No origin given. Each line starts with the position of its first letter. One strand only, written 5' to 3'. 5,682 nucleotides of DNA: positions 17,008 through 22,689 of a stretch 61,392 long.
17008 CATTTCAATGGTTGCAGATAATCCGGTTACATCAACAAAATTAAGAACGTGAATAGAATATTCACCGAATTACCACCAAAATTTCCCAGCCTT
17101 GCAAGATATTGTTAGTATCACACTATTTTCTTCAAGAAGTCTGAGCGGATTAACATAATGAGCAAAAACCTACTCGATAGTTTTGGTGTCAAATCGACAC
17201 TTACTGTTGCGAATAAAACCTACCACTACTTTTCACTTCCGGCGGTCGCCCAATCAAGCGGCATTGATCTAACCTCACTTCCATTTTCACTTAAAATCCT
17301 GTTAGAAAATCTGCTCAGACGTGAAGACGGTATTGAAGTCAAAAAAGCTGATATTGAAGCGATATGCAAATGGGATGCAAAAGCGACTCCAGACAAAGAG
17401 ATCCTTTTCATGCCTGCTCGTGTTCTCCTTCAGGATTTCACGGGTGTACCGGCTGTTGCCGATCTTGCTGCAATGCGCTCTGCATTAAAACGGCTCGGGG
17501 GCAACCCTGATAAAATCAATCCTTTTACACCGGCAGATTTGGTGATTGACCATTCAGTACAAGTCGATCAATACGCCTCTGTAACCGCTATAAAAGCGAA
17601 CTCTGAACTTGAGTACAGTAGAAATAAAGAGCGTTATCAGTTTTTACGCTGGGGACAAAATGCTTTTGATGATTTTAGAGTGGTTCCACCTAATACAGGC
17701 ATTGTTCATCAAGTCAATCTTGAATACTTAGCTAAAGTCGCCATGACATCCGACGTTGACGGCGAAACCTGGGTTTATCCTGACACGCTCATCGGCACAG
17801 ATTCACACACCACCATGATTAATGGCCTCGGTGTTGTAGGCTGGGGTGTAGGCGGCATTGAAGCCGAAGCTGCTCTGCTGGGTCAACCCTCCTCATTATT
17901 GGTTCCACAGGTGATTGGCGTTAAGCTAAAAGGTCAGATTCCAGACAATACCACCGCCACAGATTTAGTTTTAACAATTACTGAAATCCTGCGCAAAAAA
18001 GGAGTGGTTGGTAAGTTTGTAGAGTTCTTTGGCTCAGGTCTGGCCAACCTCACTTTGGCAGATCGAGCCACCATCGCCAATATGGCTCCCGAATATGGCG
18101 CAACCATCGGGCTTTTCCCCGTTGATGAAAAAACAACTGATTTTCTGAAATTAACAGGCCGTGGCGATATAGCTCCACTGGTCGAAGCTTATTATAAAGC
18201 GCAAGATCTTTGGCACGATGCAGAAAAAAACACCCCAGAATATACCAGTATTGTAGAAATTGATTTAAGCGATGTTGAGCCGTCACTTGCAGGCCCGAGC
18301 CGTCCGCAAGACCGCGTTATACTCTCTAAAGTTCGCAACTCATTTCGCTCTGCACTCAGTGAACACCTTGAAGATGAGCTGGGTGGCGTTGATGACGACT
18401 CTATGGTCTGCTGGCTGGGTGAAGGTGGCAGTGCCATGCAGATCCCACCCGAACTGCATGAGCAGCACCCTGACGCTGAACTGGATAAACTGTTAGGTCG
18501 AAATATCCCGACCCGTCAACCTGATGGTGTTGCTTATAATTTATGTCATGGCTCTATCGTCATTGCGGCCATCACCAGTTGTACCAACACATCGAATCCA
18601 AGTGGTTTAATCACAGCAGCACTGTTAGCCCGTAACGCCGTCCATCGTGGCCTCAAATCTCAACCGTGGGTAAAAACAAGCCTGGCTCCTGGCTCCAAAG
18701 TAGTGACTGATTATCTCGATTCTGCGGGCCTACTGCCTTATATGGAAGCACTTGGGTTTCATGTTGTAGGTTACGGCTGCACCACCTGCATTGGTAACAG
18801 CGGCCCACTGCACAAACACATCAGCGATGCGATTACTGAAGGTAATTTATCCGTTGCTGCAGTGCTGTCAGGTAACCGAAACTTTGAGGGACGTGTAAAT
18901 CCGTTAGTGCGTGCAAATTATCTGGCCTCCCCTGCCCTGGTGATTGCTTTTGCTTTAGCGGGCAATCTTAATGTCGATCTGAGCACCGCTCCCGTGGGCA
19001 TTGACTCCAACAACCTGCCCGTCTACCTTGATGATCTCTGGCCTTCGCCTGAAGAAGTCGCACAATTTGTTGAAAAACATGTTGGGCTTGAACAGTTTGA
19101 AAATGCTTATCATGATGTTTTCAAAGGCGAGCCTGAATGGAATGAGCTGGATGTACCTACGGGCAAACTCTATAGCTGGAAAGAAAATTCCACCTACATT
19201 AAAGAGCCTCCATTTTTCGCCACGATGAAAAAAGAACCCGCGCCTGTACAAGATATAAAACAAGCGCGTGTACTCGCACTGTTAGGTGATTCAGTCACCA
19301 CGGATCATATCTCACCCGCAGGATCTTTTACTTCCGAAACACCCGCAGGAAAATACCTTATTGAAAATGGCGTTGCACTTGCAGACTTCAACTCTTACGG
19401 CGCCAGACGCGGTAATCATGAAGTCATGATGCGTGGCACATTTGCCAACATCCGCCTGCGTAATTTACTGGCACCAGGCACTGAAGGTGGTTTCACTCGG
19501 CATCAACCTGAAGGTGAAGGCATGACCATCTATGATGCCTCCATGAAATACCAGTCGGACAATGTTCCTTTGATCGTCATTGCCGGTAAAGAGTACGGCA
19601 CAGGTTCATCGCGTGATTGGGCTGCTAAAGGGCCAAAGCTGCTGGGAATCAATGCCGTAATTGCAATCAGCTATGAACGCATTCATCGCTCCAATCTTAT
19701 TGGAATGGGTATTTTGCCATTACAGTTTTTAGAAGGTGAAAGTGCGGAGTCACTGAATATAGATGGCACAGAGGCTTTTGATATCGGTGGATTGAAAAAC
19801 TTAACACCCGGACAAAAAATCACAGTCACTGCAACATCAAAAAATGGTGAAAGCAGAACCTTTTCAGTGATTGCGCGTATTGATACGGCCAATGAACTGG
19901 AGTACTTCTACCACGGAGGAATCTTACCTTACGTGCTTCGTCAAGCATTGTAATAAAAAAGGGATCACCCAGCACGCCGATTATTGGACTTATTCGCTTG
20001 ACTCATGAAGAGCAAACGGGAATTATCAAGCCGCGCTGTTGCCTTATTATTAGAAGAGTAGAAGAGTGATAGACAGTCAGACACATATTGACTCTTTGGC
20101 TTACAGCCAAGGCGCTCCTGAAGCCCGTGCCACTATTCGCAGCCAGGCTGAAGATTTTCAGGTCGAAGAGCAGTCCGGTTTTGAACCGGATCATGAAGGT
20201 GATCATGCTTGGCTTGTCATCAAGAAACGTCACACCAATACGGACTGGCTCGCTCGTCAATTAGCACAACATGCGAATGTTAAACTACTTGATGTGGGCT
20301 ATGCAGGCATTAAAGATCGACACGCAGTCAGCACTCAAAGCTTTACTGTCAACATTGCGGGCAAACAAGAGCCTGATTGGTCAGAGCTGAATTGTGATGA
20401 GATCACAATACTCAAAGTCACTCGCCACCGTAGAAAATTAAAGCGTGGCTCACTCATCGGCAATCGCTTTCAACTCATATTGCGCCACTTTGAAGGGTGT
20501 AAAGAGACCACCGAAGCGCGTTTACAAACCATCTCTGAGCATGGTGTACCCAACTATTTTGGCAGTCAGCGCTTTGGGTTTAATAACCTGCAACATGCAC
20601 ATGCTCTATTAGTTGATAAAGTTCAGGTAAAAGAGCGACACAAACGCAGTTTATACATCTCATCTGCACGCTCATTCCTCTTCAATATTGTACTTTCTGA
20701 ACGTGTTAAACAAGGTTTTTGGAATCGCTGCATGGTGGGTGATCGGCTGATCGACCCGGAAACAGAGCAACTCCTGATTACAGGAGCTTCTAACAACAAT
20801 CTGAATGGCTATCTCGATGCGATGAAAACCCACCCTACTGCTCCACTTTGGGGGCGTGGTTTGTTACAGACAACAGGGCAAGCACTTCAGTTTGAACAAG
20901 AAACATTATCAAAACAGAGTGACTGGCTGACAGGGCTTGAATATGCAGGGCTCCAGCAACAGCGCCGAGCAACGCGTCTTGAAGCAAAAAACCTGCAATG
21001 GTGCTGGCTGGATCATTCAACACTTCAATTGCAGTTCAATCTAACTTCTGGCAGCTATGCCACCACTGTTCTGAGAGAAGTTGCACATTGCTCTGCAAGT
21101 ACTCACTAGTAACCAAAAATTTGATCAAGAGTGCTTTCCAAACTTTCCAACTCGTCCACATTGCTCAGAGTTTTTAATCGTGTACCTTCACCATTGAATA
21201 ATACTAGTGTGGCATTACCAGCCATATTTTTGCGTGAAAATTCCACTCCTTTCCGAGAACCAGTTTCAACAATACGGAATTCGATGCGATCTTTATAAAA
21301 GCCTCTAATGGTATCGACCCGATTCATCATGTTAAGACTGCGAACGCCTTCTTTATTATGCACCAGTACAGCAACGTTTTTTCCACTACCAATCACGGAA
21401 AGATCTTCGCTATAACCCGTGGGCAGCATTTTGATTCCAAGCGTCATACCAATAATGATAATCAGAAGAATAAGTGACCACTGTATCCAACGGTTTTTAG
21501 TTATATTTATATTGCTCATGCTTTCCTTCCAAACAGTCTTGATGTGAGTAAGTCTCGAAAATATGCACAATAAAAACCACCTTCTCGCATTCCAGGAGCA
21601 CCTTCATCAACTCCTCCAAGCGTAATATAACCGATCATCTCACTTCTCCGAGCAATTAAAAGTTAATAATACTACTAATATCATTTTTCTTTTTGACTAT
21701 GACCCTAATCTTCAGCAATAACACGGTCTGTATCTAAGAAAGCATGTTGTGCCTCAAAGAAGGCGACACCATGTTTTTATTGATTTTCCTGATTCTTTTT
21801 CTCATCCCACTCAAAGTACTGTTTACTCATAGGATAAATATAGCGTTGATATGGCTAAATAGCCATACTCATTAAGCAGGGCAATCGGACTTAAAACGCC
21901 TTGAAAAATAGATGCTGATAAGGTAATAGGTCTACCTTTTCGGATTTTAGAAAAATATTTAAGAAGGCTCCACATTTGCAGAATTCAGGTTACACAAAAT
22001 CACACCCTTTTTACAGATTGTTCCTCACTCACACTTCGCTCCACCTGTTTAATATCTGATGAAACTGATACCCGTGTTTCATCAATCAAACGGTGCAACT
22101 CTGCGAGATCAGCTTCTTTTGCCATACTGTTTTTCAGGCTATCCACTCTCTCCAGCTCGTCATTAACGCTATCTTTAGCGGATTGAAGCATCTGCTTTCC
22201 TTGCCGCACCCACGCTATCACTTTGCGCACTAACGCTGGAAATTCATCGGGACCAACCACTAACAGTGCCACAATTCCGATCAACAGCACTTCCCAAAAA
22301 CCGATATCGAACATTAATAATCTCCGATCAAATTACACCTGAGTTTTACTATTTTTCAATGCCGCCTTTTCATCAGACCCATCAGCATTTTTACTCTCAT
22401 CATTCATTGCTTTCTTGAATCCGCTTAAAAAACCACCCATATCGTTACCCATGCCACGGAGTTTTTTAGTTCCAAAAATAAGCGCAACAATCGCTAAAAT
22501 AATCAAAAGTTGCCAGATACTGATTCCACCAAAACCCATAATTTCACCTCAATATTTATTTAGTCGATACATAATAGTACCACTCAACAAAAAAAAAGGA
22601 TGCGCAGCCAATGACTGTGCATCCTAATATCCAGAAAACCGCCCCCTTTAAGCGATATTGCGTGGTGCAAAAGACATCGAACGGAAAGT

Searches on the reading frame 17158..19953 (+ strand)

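Call 19: search_protein_families(library=ncbifam, proteins=[window:17158-19953:+], max_evalue=0.00001)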
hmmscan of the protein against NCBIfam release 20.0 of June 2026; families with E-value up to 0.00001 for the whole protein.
window:17158-19953:+ (931 aa): 24 families
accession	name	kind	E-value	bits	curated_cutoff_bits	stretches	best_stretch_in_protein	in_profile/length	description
NF006757.0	PRK09277.1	subfamily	0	1391.9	686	1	7-930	5-884/888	aconitate hydratase AcnA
TIGR01341.1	aconitase_1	equivalog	0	1346.8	945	1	20-931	1-876/876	aconitate hydratase AcnA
NF009520.0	PRK12881.1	subfamily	0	1318.1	905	1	11-931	8-891/893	aconitate hydratase AcnA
TIGR02333.1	2met_isocit_dHY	equivalog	9.5e-237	788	1419.85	2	453-923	384-849/858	Fe/S-dependent 2-methylisocitrate dehydratase AcnD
NF005558.0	PRK07229.1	equivalog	1.3e-103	347.7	612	1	72-928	15-643/647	aconitate hydratase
TIGR01340.1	aconitase_mito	equivalog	1.8e-79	268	825.35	3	85-395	55-333/745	aconitate hydratase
TIGR01342.1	acon_putative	hypoth_equivalog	1e-70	238.8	719.15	3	153-389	68-278/655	putative aconitate hydratase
NF001614.1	PRK00402.1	subfamily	4.7e-42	144.1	385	2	209-392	115-285/415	aconitase/3-isopropylmalate dehydratase large subunit family protein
NF009116.0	PRK12466.1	subfamily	7.9e-41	140.1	531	2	79-387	22-301/472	3-isopropylmalate dehydratase large subunit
NF004016.0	PRK05478.1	subfamily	7.5e-37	127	510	2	210-390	124-302/468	3-isopropylmalate dehydratase large subunit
TIGR02086.1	IPMI_arch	subfamily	1.6e-36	125.9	410.15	2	179-393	93-281/411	3-isopropylmalate dehydratase/homoaconitate hydratase family large subunit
TIGR01343.1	hacA_fam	subfamily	2.2e-35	122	385.7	2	205-387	107-277/412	homoaconitate hydratase family protein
TIGR02083.1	LEU2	equivalog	1.4e-33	116.5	610.65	1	209-392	115-285/419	3-isopropylmalate dehydratase large subunit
NF040615.1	HacA_Meth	equivalog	1.8e-28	99.4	550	1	204-392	106-289/419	homoaconitase large subunit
TIGR00170.1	leuC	equivalog_domain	1.8e-27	96.1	560.25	2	209-387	122-298/466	3-isopropylmalate dehydratase large subunit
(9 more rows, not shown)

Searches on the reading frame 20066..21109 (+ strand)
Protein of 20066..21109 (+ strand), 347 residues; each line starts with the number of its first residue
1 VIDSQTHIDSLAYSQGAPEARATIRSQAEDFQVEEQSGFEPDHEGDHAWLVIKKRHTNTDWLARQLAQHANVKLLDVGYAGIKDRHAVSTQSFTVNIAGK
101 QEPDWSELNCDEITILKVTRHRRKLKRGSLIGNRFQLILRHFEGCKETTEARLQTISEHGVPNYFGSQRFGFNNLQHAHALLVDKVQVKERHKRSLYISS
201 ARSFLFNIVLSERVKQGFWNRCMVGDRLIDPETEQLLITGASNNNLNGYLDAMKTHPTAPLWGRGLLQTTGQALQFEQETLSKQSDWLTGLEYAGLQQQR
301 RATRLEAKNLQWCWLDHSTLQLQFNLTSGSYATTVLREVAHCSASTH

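Call 19: search_protein_families(library=ncbifam, proteins=[window:20066-21109:+], max_evalue=0.00001)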
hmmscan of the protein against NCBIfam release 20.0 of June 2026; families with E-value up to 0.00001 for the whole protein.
window:20066-21109:+ (347 aa): 7 families
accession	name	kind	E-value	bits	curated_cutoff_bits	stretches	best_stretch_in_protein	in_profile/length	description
NF002153.0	PRK00984.1-2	equivalog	3.6e-120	400.7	413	1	9-343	6-342/353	tRNA pseudouridine(13) synthase TruD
NF002155.0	PRK00984.1-4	equivalog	6.8e-102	341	445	1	8-342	4-339/349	tRNA pseudouridine(13) synthase TruD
TIGR00094.1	tRNA_TruD_broad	equivalog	1.7e-57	195.7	172.2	2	9-174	8-176/413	tRNA pseudouridine(13) synthase TruD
NF002154.0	PRK00984.1-3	equivalog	4.7e-47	160.6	469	1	20-215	17-213/368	tRNA pseudouridine(13) synthase TruD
NF002158.0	PRK00984.2-3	equivalog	2.7e-27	96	654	2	20-173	23-190/449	tRNA pseudouridine(13) synthase TruD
NF002160.0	PRK00984.2-5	equivalog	6.8e-24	84.7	428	1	23-173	4-149/395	tRNA pseudouridine(13) synthase TruD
NF002156.0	PRK00984.2-1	equivalog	4e-22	78.8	583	1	24-172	3-149/389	tRNA pseudouridine(13) synthase TruD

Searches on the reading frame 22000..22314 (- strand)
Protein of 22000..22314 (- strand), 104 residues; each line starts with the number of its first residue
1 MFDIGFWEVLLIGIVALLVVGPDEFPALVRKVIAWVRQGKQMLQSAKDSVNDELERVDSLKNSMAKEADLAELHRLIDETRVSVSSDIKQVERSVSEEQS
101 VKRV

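Call 19: search_protein_families(library=ncbifam, proteins=[window:22000-22314:-], max_evalue=0.00001)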
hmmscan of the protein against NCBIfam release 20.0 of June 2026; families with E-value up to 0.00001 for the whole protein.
window:22000-22314:- (104 aa): 7 families
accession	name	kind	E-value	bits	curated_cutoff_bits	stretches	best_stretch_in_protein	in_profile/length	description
TIGR01410.1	tatB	equivalog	1.1e-20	73.9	56.5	1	2-70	1-68/80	Sec-independent protein translocase protein TatB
NF003400.0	PRK04654.1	equivalog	1.1e-10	41.7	211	1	1-85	1-85/214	sec-independent translocase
NF002377.0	PRK01371.1-4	equivalog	1.4e-10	41.6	96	1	1-56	1-56/119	sec-independent translocase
NF001212.0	PRK00182.1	equivalog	4.6e-08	33.6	195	1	3-66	4-68/165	Sec-independent protein translocase subunit TatB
NF011429.0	PRK14857.1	equivalog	2.8e-07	30.9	77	1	1-69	3-68/91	TatA/E family twin arginine-targeting protein translocase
NF002374.0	PRK01371.1-1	equivalog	8.1e-07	29.5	162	1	2-54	3-55/152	sec-independent translocase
NF047941.1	TatB_Rickett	equivalog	2.7e-06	27.5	75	1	1-52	1-52/84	Sec-independent protein translocase subunit TatB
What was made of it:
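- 22000..22314 (-): tatB (104 aa), the last gene of the shared block; no tatC follows. TIGR01410 scores 73.9 bits, above its cut-off of 56.5 (call 19).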

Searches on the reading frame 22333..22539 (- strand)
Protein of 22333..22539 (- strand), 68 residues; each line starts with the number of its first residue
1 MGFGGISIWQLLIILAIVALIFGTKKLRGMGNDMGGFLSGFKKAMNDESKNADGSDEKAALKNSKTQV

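Call 68: search_protein_families(library=ncbifam, proteins=[window:22333-22539:-], max_evalue=1e-10)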
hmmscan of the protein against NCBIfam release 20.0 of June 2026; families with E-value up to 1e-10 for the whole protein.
window:22333-22539:- (68 aa): 9 families
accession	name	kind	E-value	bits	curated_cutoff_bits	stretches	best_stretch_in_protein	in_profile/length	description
NF003396.0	PRK04598.1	equivalog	2.3e-23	82.4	121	1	4-56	2-55/81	Sec-independent protein translocase subunit TatA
NF002500.0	PRK01833.1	equivalog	3.2e-23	81.8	115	1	4-63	2-60/74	Sec-independent protein translocase subunit TatA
NF002813.0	PRK02958.1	equivalog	7.5e-21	74.1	83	1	4-58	2-56/73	Sec-independent protein translocase subunit TatA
NF002960.0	PRK03625.1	equivalog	3e-19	69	92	1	4-58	2-58/67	twin-arginine translocase subunit TatE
NF002922.0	PRK03554.1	equivalog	3.6e-19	69.1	125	1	4-60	2-58/89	Sec-independent protein translocase subunit TatA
TIGR01411.1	tatAE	subfamily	7.5e-18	63.9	53.9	1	5-50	1-46/47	twin-arginine translocase TatA/TatE family subunit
NF002448.0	PRK01614.1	equivalog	2e-15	56.8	83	1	5-58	3-57/85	Sec-independent protein translocase subunit TatA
NF003393.0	PRK04561.1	equivalog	6.7e-14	51.6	104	1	4-59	2-59/75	twin arginine translocase protein A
NF001681.0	PRK00442.1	equivalog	1.1e-13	51.8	102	1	6-60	3-58/92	twin-arginine translocase TatA/TatE family subunit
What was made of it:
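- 22333..22539 (-): tatA (68 aa), part of the block shared with the closest relative. TIGR01411 scores 63.9 bits, above its cut-off of 53.9 (call 68).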
